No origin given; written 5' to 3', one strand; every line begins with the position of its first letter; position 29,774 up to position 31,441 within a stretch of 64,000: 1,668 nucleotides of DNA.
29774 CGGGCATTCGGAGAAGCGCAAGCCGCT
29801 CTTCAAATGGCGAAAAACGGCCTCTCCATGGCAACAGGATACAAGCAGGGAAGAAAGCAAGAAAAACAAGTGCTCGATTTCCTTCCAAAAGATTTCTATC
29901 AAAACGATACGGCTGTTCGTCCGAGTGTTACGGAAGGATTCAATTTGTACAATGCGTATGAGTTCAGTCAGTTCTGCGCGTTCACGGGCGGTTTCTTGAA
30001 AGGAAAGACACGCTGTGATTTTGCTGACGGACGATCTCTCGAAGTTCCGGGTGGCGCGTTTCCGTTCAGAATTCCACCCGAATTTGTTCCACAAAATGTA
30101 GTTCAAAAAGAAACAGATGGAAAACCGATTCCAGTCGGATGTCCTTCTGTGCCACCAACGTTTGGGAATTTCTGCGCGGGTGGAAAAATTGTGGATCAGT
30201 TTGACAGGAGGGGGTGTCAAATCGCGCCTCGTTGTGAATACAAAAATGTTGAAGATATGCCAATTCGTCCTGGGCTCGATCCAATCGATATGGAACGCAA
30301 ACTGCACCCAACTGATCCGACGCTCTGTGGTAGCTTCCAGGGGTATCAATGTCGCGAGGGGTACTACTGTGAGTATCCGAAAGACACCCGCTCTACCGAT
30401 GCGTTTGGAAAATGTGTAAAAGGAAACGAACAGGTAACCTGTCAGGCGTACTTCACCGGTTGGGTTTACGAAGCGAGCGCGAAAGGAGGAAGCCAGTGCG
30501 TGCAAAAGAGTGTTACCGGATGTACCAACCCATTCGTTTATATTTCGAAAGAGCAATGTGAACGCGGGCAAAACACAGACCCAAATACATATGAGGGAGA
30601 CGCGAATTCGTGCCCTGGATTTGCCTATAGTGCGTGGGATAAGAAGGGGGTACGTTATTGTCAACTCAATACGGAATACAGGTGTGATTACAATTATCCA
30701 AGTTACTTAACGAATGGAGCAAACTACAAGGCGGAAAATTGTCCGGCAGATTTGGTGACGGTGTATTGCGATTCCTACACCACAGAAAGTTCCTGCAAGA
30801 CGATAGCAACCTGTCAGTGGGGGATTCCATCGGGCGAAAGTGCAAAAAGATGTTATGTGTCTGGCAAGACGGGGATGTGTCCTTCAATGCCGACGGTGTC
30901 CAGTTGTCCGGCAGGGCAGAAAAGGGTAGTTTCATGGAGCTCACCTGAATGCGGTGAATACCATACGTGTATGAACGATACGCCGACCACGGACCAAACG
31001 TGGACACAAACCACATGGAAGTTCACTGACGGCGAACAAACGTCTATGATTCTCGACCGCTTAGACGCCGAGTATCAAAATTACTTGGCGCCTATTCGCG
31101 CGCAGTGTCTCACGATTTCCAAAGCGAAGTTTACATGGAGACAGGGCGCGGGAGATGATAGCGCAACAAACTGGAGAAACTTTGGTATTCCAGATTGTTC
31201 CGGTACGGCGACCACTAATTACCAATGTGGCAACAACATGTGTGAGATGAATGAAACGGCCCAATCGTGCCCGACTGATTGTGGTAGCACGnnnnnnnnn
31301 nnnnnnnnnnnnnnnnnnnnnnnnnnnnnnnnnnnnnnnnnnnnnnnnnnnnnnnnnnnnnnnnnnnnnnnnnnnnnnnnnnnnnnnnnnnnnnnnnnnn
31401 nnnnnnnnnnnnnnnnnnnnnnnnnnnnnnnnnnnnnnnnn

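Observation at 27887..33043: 1718-aa modular cysteine-rich surface protein with ancient internal duplications, Asp-rich Ca-binding-like loops and six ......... repeats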

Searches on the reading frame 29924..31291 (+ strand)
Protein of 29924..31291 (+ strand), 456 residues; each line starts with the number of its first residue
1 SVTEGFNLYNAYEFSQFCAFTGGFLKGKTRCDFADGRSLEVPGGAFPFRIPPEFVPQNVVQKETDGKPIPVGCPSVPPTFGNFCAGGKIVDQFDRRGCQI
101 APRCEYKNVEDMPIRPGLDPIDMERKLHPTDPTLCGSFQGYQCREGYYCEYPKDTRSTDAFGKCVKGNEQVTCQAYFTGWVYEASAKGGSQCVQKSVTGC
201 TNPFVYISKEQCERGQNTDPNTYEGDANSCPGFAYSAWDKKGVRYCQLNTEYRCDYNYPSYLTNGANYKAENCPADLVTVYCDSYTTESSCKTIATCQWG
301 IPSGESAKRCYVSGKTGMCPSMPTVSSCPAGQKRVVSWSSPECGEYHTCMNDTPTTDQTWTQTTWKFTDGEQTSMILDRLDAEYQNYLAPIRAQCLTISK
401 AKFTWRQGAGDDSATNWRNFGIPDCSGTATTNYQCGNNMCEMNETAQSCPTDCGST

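Call 22: find_homologous_proteins(query=A1, max_evalue=0.001)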
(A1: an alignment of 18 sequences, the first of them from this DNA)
Query A1 (18 sequences) (456 aa, profile of the alignment): 9 proteins with E <= 0.001 among 1780 candidates.
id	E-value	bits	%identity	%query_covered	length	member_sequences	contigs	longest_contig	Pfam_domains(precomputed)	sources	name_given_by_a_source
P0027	3.7e-42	163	53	25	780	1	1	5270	-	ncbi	ncbi:MAG: hypothetical protein AAB634_02955, partial [Patescibacteria group bacterium]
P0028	1.0e-32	132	65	18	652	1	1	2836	-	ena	-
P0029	5.4e-29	120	62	19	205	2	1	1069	-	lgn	-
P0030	2.9e-18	84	75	12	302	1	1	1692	-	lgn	-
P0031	4.9e-11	61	80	12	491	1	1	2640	-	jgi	jgi:hypothetical protein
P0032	3.8e-5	41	73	12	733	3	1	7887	PF01471.24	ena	-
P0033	7.1e-5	40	53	24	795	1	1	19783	-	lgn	-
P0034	9.3e-5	40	46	24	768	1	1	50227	-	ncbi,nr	ncbi:MAG: hypothetical protein HYT69_02570 [Candidatus Zambryskibacteria bacterium]|nr:hypothetical 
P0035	1.3e-4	39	74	13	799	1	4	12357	PF01471.24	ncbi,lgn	-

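Call 25: search_solved_structures(query=A1, max_evalue=10, show_alignments=3)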
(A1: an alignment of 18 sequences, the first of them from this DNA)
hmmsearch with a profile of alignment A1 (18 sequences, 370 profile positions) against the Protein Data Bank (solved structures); distinct sequences matched with E-value up to 10: 21.
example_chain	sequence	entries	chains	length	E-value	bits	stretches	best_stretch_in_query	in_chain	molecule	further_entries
1adz_A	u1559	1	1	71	0.026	17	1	149-196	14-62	TISSUE FACTOR PATHWAY INHIBITOR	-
35uh_C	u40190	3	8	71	0.034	16.6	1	149-197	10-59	Tissue factor pathway inhibitor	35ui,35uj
4dtg_K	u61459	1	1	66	0.043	16.3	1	149-196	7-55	Tissue factor pathway inhibitor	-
1tfx_C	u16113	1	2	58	0.06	15.8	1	149-196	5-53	TISSUE FACTOR PATHWAY INHIBITOR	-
5lgj_A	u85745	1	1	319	0.11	14.9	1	145-183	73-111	Ig epsilon chain C region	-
5lgj_B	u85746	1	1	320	0.12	14.9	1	145-183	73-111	Ig epsilon chain C region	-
7v1n_K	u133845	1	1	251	0.16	14.4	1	127-197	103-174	Isoform Beta of Tissue factor pathway inhibitor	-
5lgk_A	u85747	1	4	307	0.19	14.2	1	146-183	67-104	Ig epsilon chain C region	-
2y7q_B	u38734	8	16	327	0.19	14.1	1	145-183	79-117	IG EPSILON CHAIN C REGION | Isoform 1 of Immunoglobulin heavy constant epsilon | Immunoglobulin heavy constant epsilon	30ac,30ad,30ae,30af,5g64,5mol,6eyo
1o0v_A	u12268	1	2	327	0.19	14.1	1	145-183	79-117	Immunoglobulin heavy chain epsilon-1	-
2wqr_A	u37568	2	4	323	0.2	14.1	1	145-183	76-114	IG EPSILON CHAIN C REGION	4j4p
8c1b_H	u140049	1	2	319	0.2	14.1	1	146-183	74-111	Immunoglobulin heavy constant epsilon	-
8k7r_E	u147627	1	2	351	0.2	14.1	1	144-183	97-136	IgE Fc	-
8z0t_D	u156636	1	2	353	0.21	14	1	144-183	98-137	Isoform 1 of Immunoglobulin heavy constant epsilon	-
5m4v_A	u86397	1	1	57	0.24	13.8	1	157-197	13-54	Mambaquaretin-1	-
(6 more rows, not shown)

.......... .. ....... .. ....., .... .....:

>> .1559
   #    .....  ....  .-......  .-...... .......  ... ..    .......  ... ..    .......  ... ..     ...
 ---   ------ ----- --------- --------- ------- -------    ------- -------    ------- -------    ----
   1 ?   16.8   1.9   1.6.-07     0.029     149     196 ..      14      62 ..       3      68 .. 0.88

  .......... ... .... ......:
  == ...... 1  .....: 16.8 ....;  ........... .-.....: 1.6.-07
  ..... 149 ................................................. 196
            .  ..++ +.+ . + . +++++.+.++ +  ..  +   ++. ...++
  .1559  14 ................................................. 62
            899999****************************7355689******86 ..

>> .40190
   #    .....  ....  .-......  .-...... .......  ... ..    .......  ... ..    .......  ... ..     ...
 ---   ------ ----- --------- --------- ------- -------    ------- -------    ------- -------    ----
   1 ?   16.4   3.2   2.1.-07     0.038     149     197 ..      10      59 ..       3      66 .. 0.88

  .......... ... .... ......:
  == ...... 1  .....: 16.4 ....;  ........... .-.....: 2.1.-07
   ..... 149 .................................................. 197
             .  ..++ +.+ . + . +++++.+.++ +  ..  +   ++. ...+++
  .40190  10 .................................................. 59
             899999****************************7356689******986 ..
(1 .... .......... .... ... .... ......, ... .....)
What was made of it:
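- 30434..30571 (+): Kunitz/BPTI-like domain, aa 850-895, 4 Cys. C852, C871, C879 and C891 align with BPTI C14, C30, C38 and C51. The C5-C55 pair is absent. Core profile against PDB: TFPI Kunitz-2, E = 0.026 (call 25).
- PDB profile hit to TFPI Kunitz-2, E = 0.026, with matching Cys register (call 25).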

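Call 32: predict_structure(alignment_id=A1)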
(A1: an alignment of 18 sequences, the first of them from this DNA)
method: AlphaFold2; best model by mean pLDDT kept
length: 456 residues; sequences in the alignment: 18
mean_pLDDT: 66.0   pTM: 0.26
mean pLDDT of the five models: 66.0, 65.5, 65.4, 64.2, 63.9
residues with pLDDT >= 90: 52; 70-90: 170; 50-70: 98; < 50: 136
segments of 3 or more residues with pLDDT < 50: 1-3, 59-64, 66-68, 114-124, 169-174, 218-279, 313-321, 340-342, 352-357, 430-447, 449-456
pLDDT, mean of each block of 10 residues (from residue 1): 70 91 89 88 90 68 47 66 78 73 75 44 65 87 84 72 71 65 72 78 77 63 38 42 39 31 35 34 67 65 67 45 65 65 63 49 90 85 89 91 77 76 74 41 47 38
secondary structure, 60 per line:
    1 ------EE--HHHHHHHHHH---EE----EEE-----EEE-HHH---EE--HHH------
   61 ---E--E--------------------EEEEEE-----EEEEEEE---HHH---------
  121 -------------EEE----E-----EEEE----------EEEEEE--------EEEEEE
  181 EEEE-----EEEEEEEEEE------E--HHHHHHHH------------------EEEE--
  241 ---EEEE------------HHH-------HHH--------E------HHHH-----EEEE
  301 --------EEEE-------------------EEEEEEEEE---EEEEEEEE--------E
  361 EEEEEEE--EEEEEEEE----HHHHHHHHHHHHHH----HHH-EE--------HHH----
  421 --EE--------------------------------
elements in order: H11-20 E30-32 E38-40 E88-93 E99-105 E134-136 E147-150 E161-166 E175-184 E190-199 H209-216 E235-238 E244-247 H288-291 E297-300 E309-312 E332-340 E344-351 E360-367 E370-377 H382-395
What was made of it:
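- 29948..30094 (+): Module a, aa 688-736, 2 Cys. A small alpha/beta unit that follows the alpha domain. pLDDT about 90 in the core model (call 32).
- On Kunitz/BPTI (PF00014): The AlphaFold2 model has strands at aa 854-863 and 869-878 and a helix at aa 888-895 (call 32).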

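Call 34: fold_search(model_id=the predicted structure, library=pdb)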
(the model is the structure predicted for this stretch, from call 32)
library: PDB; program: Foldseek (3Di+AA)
matches with E <= 10: 154; with E <= 0.001: 0
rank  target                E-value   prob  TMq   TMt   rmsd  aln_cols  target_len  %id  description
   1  6nvy_B                1.1e+00  0.11  0.06  0.05  15.5        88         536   16  Crystal structure of penicillin G acylase from Bacillus thermotolerans (released 2019-07-03)
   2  8so5_I                1.5e+00  0.16  0.05  0.04  11.6        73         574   19  Crystal structure of the engineered quorum quenching acylase MacQ variant M1 - acylated form (released 2024-04-03)
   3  6nvx_B                1.7e+00  0.10  0.06  0.05  15.3        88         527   14  Crystal structure of penicillin G acylase from Bacillus sp. FJAT-27231 (released 2019-07-03)
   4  6yxx_BN               1.8e+00  0.07  0.05  0.13  12.2        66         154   14  State A of the Trypanosoma brucei mitoribosomal large subunit assembly intermediate (released 2020-10-14)
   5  4yf9_C                2.1e+00  0.13  0.05  0.04  11.2        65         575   17  Structure of N-acylhomoserine lactone acylase MacQ (released 2016-03-02)
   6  8so5_L                2.1e+00  0.13  0.05  0.04  11.6        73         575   19  Crystal structure of the engineered quorum quenching acylase MacQ variant M1 - acylated form (released 2024-04-03)
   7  8yt8_G                2.1e+00  0.01  0.06  0.09  43.1       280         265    8  Cryo-EM structure of the dystrophin glycoprotein complex (released 2024-12-11)
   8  2n8k_MODEL_1_A        2.2e+00  0.06  0.06  0.25  14.4        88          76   12  Chemical Shift Assignments and Structure Determination for spider toxin, U33-theraphotoxin-Cg1c (released 2016-08-31)
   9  9c3c_g                2.2e+00  0.01  0.06  0.09  44.3       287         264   10  Cryo-EM structure of native dystrophin-glycoprotein complex (DGC) (released 2024-10-23)
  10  6xyi_MODEL_1_A        2.3e+00  0.28  0.07  0.48   3.7        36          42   22  NMR solution structure of alpha-AnmTX- Ms11a-3 (Ms11a-3) (released 2021-02-10)
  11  4m1j_C                2.3e+00  0.11  0.05  0.04  10.9        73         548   15  Crystal structure of Pseudomonas aeruginosa PvdQ in complex with a transition state analogue (released 2013-08-28)
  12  9c4g_t                2.5e+00  0.08  0.06  0.24  13.2        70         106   20  Cutibacterium acnes 50S ribosomal subunit with Clindamycin bound (released 2024-08-21)
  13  9dxd_A                2.5e+00  0.02  0.06  0.05  19.2       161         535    7  attLmm bound serine integrase and RDF complex in the pre-rotation state (released 2026-01-21)
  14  8cvm_t                2.6e+00  0.07  0.06  0.23  12.5        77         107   17  Cutibacterium acnes 50S ribosomal subunit with P-site tRNA and Sarecycline bound in the local refined map (released 2023-03-15)
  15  7ox8_B                2.6e+00  0.02  0.05  0.02  18.4        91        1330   11  Target-bound SpCas9 complex with TRAC full RNA guide (released 2021-09-15)
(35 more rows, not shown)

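Call 45: search_protein_representatives(alignment_id=A1)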
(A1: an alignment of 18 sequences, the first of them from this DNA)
Query: 18 sequences, 370 profile positions. Proteins with E-value up to 0.001 (for the whole library): 457; up to 1e-10: 131; up to 1e-30: 49. The best 150 are listed.
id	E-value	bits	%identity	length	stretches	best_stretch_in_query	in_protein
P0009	3.2e-187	638.7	-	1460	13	269-369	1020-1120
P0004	1.2e-155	534.8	-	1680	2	4-370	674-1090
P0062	9.1e-154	528.6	-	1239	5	259-346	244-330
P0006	4.4e-149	513.2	-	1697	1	2-366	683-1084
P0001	1.6e-134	465.2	-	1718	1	3-370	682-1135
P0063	5.4e-117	407.6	-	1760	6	266-369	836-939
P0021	2.2e-111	389.1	-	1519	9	263-369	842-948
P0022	1.2e-103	363.6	-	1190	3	117-369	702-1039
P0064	9.1e-92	324.6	-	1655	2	62-346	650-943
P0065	5.2e-81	289.2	-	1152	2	194-345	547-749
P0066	6.1e-77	275.8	-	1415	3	204-367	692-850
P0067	2.6e-75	270.4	-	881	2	201-345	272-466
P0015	6.1e-73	262.6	-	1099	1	4-256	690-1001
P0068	1.2e-66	242.0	-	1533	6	273-370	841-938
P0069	5.7e-60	219.9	-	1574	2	194-349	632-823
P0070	9.7e-57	209.3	-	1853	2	264-343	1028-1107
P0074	1.2e-53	199.1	-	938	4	127-242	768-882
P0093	2.2e-33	132.4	-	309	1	267-345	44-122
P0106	1.1e-27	113.8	-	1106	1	245-355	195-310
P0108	2.0e-27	112.9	-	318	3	153-199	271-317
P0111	1.1e-26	110.4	-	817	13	70-153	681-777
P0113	2.3e-26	109.3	-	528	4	155-198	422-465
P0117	1.8e-25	106.4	-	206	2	268-346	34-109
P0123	3.1e-23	99.0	-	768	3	202-241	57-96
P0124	1.2e-22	97.1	-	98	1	271-343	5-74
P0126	2.0e-21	93.1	-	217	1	276-347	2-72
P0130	2.0e-19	86.5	-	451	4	62-105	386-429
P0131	3.8e-19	85.6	-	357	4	68-114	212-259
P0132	8.4e-19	84.5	-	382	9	337-368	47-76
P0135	1.1e-17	80.8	-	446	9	342-369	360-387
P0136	1.6e-17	80.2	-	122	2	151-199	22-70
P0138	3.8e-17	79.0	-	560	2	155-201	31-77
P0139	5.2e-17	78.6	-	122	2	153-199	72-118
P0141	8.8e-17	77.8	-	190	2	271-342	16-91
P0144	8.9e-16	74.5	-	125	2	154-200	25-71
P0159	4.1e-14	69.0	-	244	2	151-207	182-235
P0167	2.3e-12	63.3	-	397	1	60-198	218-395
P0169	7.0e-12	61.7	-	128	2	157-197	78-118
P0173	1.6e-11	60.6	-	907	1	65-201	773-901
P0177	4.3e-11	59.1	-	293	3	155-197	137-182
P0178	4.5e-11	59.0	-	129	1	202-251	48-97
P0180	6.4e-11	58.5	-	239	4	116-158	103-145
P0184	1.9e-10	57.0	-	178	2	70-150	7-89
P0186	2.1e-10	56.9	-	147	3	109-158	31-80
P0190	2.6e-10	56.5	-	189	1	148-201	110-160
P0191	2.7e-10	56.5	-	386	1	202-242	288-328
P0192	3.1e-10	56.3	-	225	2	125-200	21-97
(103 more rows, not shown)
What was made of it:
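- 30998..31204 (+): "W" domain, aa 1038-1106, 2 Cys. The most invariant part of the Cys-rich region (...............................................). The module most often found alone in the exhaustive search (call 45).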
